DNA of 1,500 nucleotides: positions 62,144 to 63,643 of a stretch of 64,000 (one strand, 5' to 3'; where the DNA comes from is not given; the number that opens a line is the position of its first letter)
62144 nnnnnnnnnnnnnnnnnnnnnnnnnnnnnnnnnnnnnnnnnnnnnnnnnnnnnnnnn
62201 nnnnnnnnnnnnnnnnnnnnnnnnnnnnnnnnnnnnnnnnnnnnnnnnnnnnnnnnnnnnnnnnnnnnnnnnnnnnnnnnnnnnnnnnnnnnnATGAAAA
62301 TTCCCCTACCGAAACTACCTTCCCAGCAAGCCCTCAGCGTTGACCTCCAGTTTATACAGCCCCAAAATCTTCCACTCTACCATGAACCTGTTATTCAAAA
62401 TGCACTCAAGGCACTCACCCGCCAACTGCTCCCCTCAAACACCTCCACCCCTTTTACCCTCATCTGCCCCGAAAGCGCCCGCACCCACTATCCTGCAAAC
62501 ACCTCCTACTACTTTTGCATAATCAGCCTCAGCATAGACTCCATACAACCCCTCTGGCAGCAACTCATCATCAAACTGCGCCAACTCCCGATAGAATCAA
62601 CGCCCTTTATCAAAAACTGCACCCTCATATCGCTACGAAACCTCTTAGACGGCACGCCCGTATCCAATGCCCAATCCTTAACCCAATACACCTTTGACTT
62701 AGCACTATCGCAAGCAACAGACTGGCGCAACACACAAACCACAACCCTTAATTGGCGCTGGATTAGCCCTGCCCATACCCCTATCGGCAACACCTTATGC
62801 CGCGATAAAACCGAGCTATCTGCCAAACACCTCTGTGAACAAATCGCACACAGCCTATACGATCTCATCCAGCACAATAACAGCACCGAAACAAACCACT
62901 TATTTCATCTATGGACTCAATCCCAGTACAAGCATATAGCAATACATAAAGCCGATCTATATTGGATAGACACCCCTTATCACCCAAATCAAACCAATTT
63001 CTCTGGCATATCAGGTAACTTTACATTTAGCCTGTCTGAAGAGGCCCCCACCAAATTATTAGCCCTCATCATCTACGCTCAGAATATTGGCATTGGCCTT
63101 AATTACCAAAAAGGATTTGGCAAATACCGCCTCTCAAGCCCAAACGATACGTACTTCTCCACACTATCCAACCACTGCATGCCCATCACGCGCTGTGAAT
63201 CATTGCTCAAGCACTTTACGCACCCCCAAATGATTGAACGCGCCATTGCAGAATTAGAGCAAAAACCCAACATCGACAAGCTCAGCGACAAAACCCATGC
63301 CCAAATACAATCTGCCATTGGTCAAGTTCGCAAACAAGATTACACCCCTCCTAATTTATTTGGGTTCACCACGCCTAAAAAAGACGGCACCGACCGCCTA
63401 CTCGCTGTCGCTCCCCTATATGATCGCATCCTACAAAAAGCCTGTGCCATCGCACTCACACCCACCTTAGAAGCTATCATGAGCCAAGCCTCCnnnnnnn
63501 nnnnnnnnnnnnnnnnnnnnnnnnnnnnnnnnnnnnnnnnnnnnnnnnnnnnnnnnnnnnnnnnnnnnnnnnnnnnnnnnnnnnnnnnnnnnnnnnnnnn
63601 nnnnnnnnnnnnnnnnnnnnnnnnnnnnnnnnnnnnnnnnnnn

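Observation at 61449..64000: Standalone Cas6-like gene immediately followed by a Cas6-RT(-Cas1) fusion: two Cas6 G-rich loops in tandem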

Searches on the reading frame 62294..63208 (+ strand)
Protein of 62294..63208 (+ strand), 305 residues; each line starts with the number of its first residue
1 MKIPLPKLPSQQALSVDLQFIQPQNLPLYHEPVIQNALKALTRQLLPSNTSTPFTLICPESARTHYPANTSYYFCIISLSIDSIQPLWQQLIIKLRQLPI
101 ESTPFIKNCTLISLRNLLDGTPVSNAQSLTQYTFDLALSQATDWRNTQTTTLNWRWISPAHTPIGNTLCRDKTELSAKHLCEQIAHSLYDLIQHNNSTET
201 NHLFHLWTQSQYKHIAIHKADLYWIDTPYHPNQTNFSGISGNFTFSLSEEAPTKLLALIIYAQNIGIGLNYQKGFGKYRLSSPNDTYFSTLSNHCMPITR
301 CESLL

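Call 83: predict_structure(alignment_id=A4)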
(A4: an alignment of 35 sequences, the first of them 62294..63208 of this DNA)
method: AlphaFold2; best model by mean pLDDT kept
length: 305 residues; sequences in the alignment: 35
mean_pLDDT: 89.4   pTM: 0.88
mean pLDDT of the five models: 89.4, 88.6, 87.7, 87.7, 86.5
residues with pLDDT >= 90: 198; 70-90: 85; 50-70: 22; < 50: 0
segments of 3 or more residues with pLDDT < 50: none
pLDDT, mean of each block of 10 residues (from residue 1): 83 97 94 91 82 89 94 93 89 96 94 96 97 94 89 93 92 95 92 79 85 96 85 80 96 95 89 80 73 81 77
secondary structure, 60 per line:
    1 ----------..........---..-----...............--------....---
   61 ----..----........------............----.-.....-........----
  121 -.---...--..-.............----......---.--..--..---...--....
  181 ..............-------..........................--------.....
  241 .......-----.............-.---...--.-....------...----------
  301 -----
elements in order: E11-20 H31-45 E54-57 E71-78 H85-96 H104-107 E109-116 H134-146 E151-156 H177-194 H202-214 E215-227 E236-247 H253-265 E278-281

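Call 86: fold_search(model_id=the predicted structure, library=pdb)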
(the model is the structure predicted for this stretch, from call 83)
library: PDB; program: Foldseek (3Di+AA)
matches with E <= 10: 927; with E <= 0.001: 48
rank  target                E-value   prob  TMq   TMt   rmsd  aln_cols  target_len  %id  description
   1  7kft_C                6.0e-21  1.00  0.78  0.44   3.4       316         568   30  Partial Cas6-RT-Cas1--Cas2 complex (released 2021-03-31)
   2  7kfu_C                6.0e-21  1.00  0.78  0.28   3.4       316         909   30  Cas6-RT-Cas1--Cas2 complex (released 2021-03-31)
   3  6dd5_A                4.5e-19  1.00  0.68  0.34   4.4       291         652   18  Crystal Structure of the Cas6 Domain of Marinomonas mediterranea MMB-1 Cas6-RT-Cas1 Fusion Protein (released 2018-10-17)
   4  6dd5_B                1.1e-18  1.00  0.67  0.34   4.4       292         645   18  Crystal Structure of the Cas6 Domain of Marinomonas mediterranea MMB-1 Cas6-RT-Cas1 Fusion Protein (released 2018-10-17)
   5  4ill_B                3.1e-12  1.00  0.58  0.63   5.3       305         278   13  Recognition and Cleavage of a non-structured CRISPR RNA by its Processing Endoribonuclease Cas6 (released 2013-03-20)
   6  4ill_A                5.4e-12  1.00  0.59  0.64   5.0       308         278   14  Recognition and Cleavage of a non-structured CRISPR RNA by its Processing Endoribonuclease Cas6 (released 2013-03-20)
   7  3zfv_D                6.1e-12  1.00  0.56  0.64   5.2       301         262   13  Crystal structure of an archaeal CRISPR-associated Cas6 nuclease (released 2013-04-03)
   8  4ilm_L                7.7e-12  1.00  0.59  0.64   5.1       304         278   13  CRISPR RNA Processing endoribonuclease (released 2013-03-20)
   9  4ilm_N                1.6e-11  1.00  0.59  0.64   5.1       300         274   13  CRISPR RNA Processing endoribonuclease (released 2013-03-20)
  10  4ilm_D                2.0e-11  1.00  0.56  0.61   5.7       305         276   13  CRISPR RNA Processing endoribonuclease (released 2013-03-20)
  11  3zfv_B                2.2e-11  1.00  0.58  0.67   4.9       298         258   12  Crystal structure of an archaeal CRISPR-associated Cas6 nuclease (released 2013-04-03)
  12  4ilr                  2.3e-11  1.00  0.56  0.60   5.3       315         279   14  Recognition and Cleavage of a non-structured CRISPR RNA by its Processing Endoribonuclease Cas6 (released 2013-03-20)
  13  4ilm_A                3.1e-11  1.00  0.58  0.62   5.1       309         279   13  CRISPR RNA Processing endoribonuclease (released 2013-03-20)
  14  3zfv_A                4.5e-11  1.00  0.58  0.66   5.3       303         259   12  Crystal structure of an archaeal CRISPR-associated Cas6 nuclease (released 2013-04-03)
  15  4ilm_J                5.4e-11  1.00  0.56  0.60   5.6       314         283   12  CRISPR RNA Processing endoribonuclease (released 2013-03-20)
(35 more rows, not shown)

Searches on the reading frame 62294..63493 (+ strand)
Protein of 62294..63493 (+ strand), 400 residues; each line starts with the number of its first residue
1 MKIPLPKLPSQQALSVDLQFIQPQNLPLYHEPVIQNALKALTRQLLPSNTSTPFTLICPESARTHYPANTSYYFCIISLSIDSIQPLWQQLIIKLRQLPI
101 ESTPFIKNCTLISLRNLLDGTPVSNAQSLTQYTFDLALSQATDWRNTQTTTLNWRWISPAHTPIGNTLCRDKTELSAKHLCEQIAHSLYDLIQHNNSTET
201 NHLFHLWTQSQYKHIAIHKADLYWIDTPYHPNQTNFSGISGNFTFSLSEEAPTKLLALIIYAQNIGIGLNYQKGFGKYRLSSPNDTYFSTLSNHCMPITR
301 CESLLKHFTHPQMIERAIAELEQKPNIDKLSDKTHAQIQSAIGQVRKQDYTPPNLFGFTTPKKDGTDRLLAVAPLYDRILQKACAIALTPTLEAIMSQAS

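Call 31: find_related_loci(query=A2, collection=genome_contigs, flank=10000)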
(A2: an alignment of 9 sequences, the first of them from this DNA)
Query A2 (400 aa) in genome_contigs; peptide patterns used: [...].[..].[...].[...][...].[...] (x = any residue, [..] = any of these).
45 stretches matched a pattern; 10 encode a relative of the query (tblastn E <= 1e-3); 10 distinct loci.
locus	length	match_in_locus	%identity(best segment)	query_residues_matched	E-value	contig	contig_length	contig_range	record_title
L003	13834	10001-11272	39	1-400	7e-91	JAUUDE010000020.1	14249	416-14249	MAG: Thiomicrospira sp. isolate WV30_bin5 all_Scaff003713, whole genome shotgun sequence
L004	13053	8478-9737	38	5-400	3e-78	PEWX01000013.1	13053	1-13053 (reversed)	MAG: Piscirickettsiaceae bacterium CG07_land_8_20_14_0_80_44_28 CG07_land_8_20_14_0.80_scaffold_10177_c, whole genome sh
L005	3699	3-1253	37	14-400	7e-77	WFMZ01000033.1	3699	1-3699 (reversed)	MAG: Hydrogenovibrio sp. isolate S010_36 k151_264427, whole genome shotgun sequence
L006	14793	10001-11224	33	4-400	2e-60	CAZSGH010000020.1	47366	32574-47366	MAG TPA_asm: uncultured Francisella sp. isolate ERP113451_co2_71 genome assembly, contig: NODE_339_length_47366_cov_29.4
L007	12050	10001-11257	40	5-400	3e-85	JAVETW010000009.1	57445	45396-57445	MAG: Thiomicrospira sp. isolate BF2_24 NODE_200_length_57445_cov_3.423377_Biofilm2, whole genome shotgun sequence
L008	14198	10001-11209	31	3-400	4e-53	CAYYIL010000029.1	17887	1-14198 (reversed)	MAG TPA_asm: uncultured Piscirickettsiaceae bacterium isolate SRP162660_co1_261 genome assembly, contig: NODE_1501_lengt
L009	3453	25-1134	33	47-400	5e-50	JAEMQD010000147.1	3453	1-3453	MAG: Thiotrichales bacterium isolate 2016_B01_C_3 c_000000002583, whole genome shotgun sequence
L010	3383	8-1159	30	35-400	4e-41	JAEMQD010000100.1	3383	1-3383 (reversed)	MAG: Thiotrichales bacterium isolate 2016_B01_C_3 c_000000002674, whole genome shotgun sequence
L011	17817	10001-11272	37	1-400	3e-77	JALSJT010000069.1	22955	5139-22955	MAG: Thiomicrorhabdus sp. isolate 354-166_metabat2_scaf2bin.108 354-166_scaffold_2119_c1, whole genome shotgun sequence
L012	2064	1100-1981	29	4-280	1e-27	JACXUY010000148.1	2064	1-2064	MAG: Gammaproteobacteria bacterium isolate JN10.006 scaffold_9507, whole genome shotgun sequence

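Call 74: find_related_loci(query=A2, collection=metagenome_contigs, flank=6000)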
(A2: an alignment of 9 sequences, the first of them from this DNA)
Query A2 (400 aa) in metagenome_contigs; peptide patterns used: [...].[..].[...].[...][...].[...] (x = any residue, [..] = any of these).
61 stretches matched a pattern; 9 encode a relative of the query (tblastn E <= 1e-3); 9 distinct loci.
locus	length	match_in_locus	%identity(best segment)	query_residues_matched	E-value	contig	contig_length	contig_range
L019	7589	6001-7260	41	5-400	2e-84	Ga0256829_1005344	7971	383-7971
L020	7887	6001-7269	38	2-400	1e-82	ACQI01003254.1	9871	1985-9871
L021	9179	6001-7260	38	5-400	2e-78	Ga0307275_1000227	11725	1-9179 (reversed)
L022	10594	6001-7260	38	5-400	2e-78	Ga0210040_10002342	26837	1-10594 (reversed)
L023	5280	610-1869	38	5-400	2e-78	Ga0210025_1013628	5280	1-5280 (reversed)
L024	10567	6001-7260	38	5-400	2e-78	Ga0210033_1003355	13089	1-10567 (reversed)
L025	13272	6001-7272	37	1-400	2e-77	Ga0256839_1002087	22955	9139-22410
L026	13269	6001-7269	35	2-400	1e-58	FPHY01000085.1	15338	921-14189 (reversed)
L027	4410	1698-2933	33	4-400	1e-53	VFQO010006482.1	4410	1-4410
